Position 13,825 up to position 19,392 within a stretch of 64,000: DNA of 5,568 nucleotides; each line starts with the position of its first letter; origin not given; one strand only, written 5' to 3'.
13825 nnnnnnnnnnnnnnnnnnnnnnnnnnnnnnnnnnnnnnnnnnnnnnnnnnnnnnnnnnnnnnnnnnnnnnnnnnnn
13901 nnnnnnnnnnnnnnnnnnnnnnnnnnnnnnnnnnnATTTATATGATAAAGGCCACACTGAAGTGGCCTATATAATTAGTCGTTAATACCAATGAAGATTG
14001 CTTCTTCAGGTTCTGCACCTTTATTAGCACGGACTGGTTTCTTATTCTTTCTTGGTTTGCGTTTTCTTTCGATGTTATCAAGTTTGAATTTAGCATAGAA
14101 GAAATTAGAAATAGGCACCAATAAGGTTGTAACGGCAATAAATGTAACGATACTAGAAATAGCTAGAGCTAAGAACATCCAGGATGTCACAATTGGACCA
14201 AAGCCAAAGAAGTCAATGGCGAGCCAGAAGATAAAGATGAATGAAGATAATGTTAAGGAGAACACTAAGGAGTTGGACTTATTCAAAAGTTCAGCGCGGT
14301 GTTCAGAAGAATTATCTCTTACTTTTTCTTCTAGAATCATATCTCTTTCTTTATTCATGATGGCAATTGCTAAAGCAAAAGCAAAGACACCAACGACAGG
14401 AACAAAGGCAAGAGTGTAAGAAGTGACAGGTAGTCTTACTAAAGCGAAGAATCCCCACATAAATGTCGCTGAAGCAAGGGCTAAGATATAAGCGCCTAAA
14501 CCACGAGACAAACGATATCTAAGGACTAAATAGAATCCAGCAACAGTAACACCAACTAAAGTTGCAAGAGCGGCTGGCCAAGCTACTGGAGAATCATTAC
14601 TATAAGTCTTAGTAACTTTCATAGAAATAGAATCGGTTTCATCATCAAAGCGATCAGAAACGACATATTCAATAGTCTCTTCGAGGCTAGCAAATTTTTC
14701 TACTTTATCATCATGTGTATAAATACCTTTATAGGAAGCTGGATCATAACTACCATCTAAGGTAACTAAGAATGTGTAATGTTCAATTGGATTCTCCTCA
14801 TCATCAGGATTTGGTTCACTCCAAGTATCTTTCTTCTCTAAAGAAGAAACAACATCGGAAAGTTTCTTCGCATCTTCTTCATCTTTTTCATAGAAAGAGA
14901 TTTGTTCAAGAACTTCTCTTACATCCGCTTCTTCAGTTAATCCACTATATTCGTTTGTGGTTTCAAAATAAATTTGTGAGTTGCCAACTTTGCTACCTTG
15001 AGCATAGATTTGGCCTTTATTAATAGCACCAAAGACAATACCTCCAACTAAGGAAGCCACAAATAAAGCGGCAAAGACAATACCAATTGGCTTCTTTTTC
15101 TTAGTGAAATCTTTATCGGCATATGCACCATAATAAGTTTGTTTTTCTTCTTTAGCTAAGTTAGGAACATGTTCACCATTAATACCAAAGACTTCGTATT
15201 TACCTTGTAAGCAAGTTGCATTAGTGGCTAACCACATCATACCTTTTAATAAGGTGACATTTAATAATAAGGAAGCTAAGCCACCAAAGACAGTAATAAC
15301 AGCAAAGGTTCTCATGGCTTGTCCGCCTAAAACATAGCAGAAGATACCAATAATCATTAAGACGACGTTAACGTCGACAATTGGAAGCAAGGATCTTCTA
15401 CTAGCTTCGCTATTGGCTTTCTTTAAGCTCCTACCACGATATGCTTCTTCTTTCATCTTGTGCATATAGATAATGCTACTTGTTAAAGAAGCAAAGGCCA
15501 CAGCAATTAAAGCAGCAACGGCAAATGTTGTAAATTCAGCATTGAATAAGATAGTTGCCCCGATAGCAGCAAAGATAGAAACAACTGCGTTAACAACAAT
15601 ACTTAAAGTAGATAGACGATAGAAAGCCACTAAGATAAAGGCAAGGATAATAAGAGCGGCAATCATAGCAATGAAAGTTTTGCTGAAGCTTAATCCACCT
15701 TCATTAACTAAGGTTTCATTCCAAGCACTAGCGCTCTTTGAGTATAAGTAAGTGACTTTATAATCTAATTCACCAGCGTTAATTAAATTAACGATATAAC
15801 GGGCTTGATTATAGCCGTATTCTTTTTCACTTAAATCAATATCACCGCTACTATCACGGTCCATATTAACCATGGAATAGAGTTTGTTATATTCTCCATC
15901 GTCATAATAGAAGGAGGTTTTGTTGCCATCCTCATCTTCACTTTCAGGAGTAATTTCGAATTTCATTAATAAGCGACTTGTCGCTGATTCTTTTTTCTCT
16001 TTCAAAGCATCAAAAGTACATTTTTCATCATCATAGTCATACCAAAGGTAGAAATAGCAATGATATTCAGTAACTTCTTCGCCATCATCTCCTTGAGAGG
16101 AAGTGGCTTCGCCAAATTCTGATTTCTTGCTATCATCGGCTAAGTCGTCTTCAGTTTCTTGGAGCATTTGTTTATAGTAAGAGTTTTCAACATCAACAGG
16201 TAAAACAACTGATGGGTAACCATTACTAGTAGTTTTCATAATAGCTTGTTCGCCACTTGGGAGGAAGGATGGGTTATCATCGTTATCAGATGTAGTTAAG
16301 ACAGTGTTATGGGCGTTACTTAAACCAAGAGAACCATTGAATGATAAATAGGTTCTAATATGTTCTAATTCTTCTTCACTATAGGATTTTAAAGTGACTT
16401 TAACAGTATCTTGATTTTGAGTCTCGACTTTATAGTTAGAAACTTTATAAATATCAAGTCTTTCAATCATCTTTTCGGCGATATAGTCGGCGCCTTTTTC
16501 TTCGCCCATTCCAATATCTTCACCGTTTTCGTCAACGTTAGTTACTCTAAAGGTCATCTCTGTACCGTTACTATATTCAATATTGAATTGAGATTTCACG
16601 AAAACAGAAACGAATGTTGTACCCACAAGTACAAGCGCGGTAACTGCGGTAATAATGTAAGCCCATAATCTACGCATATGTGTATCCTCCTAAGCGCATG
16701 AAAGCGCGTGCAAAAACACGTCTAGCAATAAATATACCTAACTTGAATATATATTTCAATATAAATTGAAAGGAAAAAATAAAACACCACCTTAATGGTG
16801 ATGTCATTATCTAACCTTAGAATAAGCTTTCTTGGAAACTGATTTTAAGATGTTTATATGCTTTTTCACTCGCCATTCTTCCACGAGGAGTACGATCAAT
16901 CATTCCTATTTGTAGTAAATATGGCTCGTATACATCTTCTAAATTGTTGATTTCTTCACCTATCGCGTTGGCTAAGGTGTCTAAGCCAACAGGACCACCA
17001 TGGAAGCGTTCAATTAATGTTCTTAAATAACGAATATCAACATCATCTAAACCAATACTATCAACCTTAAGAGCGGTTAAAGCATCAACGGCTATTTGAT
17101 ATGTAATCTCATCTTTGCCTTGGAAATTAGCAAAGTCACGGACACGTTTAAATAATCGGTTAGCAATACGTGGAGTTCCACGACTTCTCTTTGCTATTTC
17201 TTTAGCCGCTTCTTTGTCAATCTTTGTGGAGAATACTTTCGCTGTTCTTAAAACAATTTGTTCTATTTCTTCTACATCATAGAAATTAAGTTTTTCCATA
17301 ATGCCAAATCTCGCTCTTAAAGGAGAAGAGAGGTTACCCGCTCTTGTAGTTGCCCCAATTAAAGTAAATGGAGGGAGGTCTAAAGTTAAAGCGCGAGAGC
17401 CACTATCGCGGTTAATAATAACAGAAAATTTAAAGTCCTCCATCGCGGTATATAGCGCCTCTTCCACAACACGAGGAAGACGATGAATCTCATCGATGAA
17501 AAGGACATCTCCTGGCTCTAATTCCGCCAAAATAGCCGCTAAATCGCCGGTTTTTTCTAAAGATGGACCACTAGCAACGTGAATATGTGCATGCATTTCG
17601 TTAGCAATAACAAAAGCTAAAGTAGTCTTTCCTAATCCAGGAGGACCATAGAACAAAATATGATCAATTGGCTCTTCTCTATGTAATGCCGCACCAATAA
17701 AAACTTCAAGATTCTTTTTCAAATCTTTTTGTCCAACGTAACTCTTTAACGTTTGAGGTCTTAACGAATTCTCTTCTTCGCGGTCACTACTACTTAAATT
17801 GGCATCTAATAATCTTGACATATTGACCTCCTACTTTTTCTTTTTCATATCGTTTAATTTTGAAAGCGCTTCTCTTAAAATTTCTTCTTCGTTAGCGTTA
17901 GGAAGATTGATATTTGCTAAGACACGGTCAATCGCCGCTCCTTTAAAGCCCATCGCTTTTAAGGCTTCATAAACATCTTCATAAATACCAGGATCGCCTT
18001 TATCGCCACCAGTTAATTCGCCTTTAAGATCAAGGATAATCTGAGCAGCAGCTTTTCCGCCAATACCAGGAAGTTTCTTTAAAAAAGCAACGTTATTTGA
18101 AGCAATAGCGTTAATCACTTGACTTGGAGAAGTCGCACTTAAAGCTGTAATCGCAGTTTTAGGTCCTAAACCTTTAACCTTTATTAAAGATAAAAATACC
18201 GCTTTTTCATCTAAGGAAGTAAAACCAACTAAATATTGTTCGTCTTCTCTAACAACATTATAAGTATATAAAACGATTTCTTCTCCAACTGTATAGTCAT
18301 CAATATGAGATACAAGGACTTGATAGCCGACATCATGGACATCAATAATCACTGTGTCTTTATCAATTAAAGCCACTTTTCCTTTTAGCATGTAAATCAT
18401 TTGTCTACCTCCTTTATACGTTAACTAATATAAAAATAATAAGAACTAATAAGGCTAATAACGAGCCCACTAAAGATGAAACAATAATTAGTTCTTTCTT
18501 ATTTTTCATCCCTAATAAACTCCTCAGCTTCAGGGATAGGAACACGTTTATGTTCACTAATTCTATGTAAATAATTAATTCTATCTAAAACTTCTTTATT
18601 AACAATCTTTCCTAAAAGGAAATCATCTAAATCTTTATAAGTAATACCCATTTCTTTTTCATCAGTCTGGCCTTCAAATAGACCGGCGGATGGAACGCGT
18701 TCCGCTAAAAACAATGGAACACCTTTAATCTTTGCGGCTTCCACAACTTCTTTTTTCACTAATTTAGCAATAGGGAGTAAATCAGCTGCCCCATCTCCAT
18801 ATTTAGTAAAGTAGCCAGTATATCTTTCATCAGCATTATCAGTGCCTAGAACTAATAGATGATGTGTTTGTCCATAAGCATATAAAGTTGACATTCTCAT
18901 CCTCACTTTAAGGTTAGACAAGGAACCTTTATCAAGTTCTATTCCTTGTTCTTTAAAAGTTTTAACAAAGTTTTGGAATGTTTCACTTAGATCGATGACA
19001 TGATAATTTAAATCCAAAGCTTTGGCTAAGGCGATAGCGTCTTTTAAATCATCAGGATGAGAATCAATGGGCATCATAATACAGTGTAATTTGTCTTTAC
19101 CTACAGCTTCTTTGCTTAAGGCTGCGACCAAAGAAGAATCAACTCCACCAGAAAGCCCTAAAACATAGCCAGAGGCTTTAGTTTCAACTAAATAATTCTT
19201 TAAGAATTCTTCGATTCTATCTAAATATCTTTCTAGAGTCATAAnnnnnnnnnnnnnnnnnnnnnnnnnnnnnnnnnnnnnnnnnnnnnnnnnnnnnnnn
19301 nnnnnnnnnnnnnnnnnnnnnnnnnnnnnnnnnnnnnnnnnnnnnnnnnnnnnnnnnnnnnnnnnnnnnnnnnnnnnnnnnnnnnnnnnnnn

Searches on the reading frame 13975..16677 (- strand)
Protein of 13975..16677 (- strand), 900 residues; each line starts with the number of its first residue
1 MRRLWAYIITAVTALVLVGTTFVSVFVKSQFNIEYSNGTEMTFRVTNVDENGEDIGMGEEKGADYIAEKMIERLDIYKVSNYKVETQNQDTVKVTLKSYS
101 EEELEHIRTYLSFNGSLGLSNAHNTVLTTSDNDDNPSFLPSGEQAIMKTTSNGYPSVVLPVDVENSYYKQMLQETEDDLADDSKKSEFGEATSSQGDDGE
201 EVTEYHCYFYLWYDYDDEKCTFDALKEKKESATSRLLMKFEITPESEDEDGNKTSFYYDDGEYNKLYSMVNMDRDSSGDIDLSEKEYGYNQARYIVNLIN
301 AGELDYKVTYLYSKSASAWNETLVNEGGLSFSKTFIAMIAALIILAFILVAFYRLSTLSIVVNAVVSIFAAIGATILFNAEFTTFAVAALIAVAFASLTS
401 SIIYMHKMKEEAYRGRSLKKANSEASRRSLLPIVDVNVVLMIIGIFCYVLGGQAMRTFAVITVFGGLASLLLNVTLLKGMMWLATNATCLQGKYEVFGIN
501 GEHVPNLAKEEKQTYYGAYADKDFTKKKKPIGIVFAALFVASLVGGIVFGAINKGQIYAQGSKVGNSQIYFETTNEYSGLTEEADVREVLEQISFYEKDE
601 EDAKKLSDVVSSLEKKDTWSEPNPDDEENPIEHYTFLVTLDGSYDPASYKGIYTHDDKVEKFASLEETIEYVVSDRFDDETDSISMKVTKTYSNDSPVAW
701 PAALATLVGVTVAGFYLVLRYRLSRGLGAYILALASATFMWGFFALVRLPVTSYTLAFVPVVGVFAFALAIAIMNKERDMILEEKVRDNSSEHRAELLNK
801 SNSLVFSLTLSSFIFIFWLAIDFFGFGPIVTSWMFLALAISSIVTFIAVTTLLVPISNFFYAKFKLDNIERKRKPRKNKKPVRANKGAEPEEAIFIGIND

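Call 49: search_protein_families(library=ncbifam, proteins=[window:13975-16677:-], max_evalue=1e-10)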
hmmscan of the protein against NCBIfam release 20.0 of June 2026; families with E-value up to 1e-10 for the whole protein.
window:13975-16677:- (900 aa): 11 families
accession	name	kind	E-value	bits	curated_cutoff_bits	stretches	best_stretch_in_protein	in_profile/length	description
NF046001.1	SecDF_plasm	equivalog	6e-51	173.5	500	1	277-900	303-878/878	protein translocase subunit SecDF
NF009584.0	PRK13024.1-4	equivalog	2.3e-30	105.6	1171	1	285-566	219-494/759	protein translocase subunit SecDF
NF009581.0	PRK13024.1-1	equivalog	2.5e-30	105.2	1058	1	279-566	212-492/752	protein translocase subunit SecDF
NF009582.0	PRK13024.1-2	equivalog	2.2e-24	85.5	723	1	12-900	23-856/859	protein translocase subunit SecDF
NF009583.0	PRK13024.1-3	subfamily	3.8e-18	64.9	721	1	286-856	239-729/755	protein translocase subunit SecDF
NF011315.0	PRK14726.1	equivalog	8.6e-16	57.2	1249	1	287-482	333-524/855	protein translocase subunit SecDF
TIGR00916.1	2A0604s01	subfamily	3.3e-15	56.3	148.6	1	327-470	83-227/231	SecD/SecF family protein translocase subunit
NF037998.2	RND_1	equivalog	7.8e-15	53.7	400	1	329-502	444-616/1237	protein translocase SecDF, variant type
TIGR01129.1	secD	equivalog_domain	1.8e-14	53.7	244.4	1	288-480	210-396/397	protein translocase subunit SecD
NF009585.0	PRK13024.1-5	equivalog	7.2e-13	47.4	1037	1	286-478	455-641/993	protein translocase subunit SecDF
TIGR00966.2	transloc_SecF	equivalog_domain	1.2e-11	44.7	160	0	523-840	2-259/279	protein translocase subunit SecF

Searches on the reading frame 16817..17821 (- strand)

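Call 49: search_protein_families(library=ncbifam, proteins=[window:16817-17821:-], max_evalue=1e-10)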
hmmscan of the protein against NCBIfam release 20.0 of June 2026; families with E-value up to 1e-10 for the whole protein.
window:16817-17821:- (334 aa): 3 families
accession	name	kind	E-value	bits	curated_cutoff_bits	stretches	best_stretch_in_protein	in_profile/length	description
NF000868.0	PRK00080.1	equivalog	1.7e-146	487.3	282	1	10-328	9-327/330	Holliday junction branch migration DNA helicase RuvB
TIGR00635.1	ruvB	equivalog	1.4e-133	444.6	299.05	1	24-326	2-304/305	Holliday junction branch migration DNA helicase RuvB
NF009881.0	PRK13341.1-2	equivalog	1.8e-11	42.7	651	1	18-129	20-135/736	AAA family ATPase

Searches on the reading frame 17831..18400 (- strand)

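Call 49: search_protein_families(library=ncbifam, proteins=[window:17831-18400:-], max_evalue=1e-10)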
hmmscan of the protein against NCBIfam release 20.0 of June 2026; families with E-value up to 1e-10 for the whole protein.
window:17831-18400:- (189 aa): 2 families
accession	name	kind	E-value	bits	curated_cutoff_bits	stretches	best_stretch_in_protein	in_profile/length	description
TIGR00084.2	ruvA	equivalog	7.9e-49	166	85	1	1-179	1-201/202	Holliday junction branch migration protein RuvA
NF011194.0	PRK14600.1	equivalog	2.2e-23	83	180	1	1-183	1-187/188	Holliday junction branch migration protein RuvA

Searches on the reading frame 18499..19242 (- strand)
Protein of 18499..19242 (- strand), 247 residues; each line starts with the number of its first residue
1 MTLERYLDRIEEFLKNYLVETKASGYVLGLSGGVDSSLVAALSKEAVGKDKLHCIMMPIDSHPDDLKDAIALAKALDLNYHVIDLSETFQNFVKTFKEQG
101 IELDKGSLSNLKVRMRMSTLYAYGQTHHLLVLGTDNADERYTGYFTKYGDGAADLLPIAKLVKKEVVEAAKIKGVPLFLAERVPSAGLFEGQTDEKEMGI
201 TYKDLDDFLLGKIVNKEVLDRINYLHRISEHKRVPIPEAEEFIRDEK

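Call 49: search_protein_families(library=ncbifam, proteins=[window:18499-19242:-], max_evalue=1e-10)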
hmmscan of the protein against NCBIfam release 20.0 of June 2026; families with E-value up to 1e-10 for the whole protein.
window:18499-19242:- (247 aa): 5 families
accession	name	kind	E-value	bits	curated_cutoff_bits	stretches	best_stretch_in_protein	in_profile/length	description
TIGR00552.1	nadE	equivalog_domain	3.9e-71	239.2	63.65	1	4-237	3-241/251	NAD(+) synthase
NF010587.0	PRK13980.1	equivalog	2.3e-67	227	255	1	3-218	11-223/267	NAD+ synthase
NF001979.1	PRK00768.1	equivalog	3.6e-48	164.4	250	1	8-236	22-263/266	NAD(+) synthase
NF002048.0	PRK00876.1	subfamily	6.3e-35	120.5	313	2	108-212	173-279/330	NAD(+) synthase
NF010588.0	PRK13981.1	equivalog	3.5e-34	118.1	479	1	14-219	276-489/546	NAD+ synthase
